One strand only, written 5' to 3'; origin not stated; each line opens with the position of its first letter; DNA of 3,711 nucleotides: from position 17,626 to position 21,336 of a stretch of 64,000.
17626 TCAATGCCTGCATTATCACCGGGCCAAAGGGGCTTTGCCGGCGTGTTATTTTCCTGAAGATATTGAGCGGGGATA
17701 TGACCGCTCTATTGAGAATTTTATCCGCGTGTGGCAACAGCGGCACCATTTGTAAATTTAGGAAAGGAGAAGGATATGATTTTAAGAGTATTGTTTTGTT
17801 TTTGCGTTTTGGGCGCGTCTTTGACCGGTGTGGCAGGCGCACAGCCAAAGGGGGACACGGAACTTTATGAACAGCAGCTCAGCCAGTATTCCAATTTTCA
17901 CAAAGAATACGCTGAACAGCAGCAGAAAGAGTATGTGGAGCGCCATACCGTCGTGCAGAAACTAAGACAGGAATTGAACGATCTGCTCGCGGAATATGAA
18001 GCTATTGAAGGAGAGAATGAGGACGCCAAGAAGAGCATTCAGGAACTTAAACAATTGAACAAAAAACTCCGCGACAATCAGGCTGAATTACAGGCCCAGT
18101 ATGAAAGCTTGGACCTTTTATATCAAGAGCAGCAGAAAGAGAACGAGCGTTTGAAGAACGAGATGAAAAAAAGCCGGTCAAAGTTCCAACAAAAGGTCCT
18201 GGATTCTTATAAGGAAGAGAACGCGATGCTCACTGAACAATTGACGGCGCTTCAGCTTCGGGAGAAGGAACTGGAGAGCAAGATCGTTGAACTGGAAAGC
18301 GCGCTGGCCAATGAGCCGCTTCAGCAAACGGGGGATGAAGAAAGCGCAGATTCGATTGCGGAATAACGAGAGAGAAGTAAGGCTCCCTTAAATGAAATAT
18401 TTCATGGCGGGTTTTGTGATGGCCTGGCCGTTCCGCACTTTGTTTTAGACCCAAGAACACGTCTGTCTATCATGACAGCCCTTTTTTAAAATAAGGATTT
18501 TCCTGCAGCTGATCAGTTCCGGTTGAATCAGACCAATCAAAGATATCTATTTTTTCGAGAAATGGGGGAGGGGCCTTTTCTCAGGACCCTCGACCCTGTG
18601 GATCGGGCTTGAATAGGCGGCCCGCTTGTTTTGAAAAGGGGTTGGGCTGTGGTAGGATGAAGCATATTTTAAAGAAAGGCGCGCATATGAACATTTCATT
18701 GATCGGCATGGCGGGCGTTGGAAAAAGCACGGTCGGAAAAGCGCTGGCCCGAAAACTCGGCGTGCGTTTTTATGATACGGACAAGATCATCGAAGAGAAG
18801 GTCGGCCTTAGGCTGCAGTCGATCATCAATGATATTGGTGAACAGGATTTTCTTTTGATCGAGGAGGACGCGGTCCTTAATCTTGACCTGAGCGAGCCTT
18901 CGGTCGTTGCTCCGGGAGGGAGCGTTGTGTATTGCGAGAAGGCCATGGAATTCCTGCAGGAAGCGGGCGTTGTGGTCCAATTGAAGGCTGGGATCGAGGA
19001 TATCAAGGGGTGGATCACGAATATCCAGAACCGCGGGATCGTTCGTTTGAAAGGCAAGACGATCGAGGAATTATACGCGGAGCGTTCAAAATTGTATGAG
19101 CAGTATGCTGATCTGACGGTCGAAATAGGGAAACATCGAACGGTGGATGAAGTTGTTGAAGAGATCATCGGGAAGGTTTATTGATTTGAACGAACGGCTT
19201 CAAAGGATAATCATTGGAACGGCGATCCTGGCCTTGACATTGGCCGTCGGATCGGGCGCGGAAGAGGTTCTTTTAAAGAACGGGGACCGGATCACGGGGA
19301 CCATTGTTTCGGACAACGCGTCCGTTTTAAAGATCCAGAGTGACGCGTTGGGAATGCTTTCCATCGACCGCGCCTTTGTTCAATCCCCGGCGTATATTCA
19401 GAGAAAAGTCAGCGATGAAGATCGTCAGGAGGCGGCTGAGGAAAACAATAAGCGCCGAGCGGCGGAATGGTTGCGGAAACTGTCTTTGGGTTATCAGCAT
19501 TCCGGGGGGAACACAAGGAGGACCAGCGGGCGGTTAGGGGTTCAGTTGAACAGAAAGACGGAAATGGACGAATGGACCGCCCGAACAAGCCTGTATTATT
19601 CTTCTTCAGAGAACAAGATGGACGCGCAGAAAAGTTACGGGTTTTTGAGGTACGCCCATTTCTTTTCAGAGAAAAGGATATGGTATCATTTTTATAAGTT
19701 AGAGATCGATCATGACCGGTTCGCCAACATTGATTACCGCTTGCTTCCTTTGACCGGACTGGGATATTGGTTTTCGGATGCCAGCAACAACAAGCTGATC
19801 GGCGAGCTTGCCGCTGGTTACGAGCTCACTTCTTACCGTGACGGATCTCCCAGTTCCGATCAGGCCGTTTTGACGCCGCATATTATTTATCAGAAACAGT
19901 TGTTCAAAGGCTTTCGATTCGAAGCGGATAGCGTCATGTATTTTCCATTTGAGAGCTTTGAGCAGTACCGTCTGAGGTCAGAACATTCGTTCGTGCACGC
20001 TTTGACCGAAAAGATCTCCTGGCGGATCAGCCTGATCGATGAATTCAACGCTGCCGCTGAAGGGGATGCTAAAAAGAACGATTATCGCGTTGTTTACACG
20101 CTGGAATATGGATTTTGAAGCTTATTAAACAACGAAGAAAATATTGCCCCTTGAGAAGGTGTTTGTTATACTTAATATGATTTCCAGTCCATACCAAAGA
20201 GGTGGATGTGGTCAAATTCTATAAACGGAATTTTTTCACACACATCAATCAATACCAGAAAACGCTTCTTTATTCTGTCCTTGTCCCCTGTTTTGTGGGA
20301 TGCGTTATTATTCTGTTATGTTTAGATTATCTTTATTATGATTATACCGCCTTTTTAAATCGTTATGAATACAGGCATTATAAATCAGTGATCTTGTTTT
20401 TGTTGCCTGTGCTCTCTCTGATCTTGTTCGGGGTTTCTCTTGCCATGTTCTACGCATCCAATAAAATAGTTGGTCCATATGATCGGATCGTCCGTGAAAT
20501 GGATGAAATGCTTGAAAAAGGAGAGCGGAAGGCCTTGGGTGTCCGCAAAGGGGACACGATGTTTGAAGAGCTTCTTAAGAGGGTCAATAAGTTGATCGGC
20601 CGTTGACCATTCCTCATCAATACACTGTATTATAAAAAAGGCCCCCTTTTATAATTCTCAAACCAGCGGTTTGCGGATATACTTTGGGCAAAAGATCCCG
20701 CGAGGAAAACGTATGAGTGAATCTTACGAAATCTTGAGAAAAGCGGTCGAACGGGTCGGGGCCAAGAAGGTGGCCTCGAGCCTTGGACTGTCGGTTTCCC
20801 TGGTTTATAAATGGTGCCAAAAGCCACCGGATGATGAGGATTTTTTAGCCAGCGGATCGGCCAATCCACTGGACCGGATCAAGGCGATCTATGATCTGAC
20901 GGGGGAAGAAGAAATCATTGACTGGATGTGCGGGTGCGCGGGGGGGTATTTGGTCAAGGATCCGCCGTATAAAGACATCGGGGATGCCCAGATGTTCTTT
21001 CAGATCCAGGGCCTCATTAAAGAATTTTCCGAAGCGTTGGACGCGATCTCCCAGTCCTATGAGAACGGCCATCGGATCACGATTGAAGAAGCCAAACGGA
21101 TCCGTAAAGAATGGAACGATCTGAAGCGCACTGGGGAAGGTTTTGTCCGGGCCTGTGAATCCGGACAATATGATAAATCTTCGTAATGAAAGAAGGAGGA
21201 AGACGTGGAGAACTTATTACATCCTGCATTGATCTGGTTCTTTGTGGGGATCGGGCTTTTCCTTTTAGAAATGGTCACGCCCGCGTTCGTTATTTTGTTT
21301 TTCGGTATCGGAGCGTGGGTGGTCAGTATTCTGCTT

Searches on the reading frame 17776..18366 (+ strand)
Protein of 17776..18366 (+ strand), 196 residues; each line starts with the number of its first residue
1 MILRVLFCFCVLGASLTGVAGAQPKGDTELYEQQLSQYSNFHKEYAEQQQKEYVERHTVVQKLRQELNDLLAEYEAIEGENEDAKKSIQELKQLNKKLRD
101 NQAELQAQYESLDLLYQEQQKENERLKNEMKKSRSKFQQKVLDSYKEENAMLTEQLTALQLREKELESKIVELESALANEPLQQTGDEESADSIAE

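Call 58: search_protein_families(library=pfam, proteins=[window:17776-18366:+], max_evalue=0.01)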
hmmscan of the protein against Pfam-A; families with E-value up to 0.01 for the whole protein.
window:17776-18366:+ (196 aa): 1 family
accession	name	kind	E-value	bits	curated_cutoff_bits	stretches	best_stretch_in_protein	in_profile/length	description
PF17675.6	APG6_N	-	0.0029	18.5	45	1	31-134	21-129/132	Apg6 coiled-coil region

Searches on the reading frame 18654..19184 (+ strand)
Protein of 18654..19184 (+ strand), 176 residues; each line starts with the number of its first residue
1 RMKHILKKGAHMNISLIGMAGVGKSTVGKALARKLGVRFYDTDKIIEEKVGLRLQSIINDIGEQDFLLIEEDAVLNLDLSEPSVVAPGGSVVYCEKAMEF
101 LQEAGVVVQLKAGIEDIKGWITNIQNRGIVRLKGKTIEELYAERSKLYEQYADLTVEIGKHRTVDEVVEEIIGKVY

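Call 58: search_protein_families(library=pfam, proteins=[window:18654-19184:+], max_evalue=0.01)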
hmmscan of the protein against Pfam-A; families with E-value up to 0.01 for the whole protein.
window:18654-19184:+ (176 aa): 8 families
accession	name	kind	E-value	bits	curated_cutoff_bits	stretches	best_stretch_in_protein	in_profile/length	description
PF01202.28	SKI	-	6.7e-31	108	22.1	1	21-173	2-156/159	Shikimate kinase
PF02224.24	Cytidylate_kin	-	3.1e-05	24.2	26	1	14-71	1-58/211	Cytidylate kinase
PF13189.12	Cytidylate_kin2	-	4.4e-05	24.2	28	1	14-48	2-35/176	Cytidylate kinase-like family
PF13238.12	AAA_18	-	7.2e-05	23.7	29.4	1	14-42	1-31/128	AAA domain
PF05496.18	RuvB_N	-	0.0005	20.3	27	1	13-76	35-97/159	Holliday junction DNA helicase RuvB P-loop domain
PF13671.12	AAA_33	-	0.0013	19.5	27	1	15-55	3-43/143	AAA domain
PF00004.35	AAA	-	0.0022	18.9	21.2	1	16-43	3-30/131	ATPase family associated with various cellular activities (AAA)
PF13207.12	AAA_17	-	0.0029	18.3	27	1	17-48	1-33/136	AAA domain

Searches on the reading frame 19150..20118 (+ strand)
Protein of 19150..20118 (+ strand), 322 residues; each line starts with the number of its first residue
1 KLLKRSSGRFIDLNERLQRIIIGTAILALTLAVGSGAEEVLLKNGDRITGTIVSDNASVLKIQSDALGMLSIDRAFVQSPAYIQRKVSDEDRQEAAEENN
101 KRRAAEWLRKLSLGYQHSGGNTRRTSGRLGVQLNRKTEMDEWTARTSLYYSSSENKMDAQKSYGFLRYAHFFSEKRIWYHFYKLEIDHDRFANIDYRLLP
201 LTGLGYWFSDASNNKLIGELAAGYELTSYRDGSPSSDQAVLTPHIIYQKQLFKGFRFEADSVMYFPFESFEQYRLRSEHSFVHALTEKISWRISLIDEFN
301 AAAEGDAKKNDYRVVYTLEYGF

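Call 58: search_protein_families(library=pfam, proteins=[window:19150-20118:+], max_evalue=0.01)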
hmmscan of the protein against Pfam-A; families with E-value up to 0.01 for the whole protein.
window:19150-20118:+ (322 aa): 1 family
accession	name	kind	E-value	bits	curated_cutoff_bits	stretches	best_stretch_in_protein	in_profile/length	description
PF04338.18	DUF481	-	2e-32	113.4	21.1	1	112-322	2-210/210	Protein of unknown function, DUF481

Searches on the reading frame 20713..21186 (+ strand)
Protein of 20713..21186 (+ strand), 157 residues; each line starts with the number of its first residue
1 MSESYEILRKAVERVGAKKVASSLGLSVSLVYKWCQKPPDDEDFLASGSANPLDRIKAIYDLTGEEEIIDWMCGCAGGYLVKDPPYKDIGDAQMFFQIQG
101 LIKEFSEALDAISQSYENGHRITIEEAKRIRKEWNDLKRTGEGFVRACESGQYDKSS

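Call 58: search_protein_families(library=pfam, proteins=[window:20713-21186:+], max_evalue=0.01)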
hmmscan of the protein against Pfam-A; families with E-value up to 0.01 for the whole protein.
window:20713-21186:+ (157 aa): 1 family
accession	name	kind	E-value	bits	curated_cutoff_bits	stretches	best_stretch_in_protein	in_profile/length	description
PF06892.16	Phage_CP76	-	5.5e-05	23.5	26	1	53-147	47-142/146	Phage regulatory protein CII (CP76)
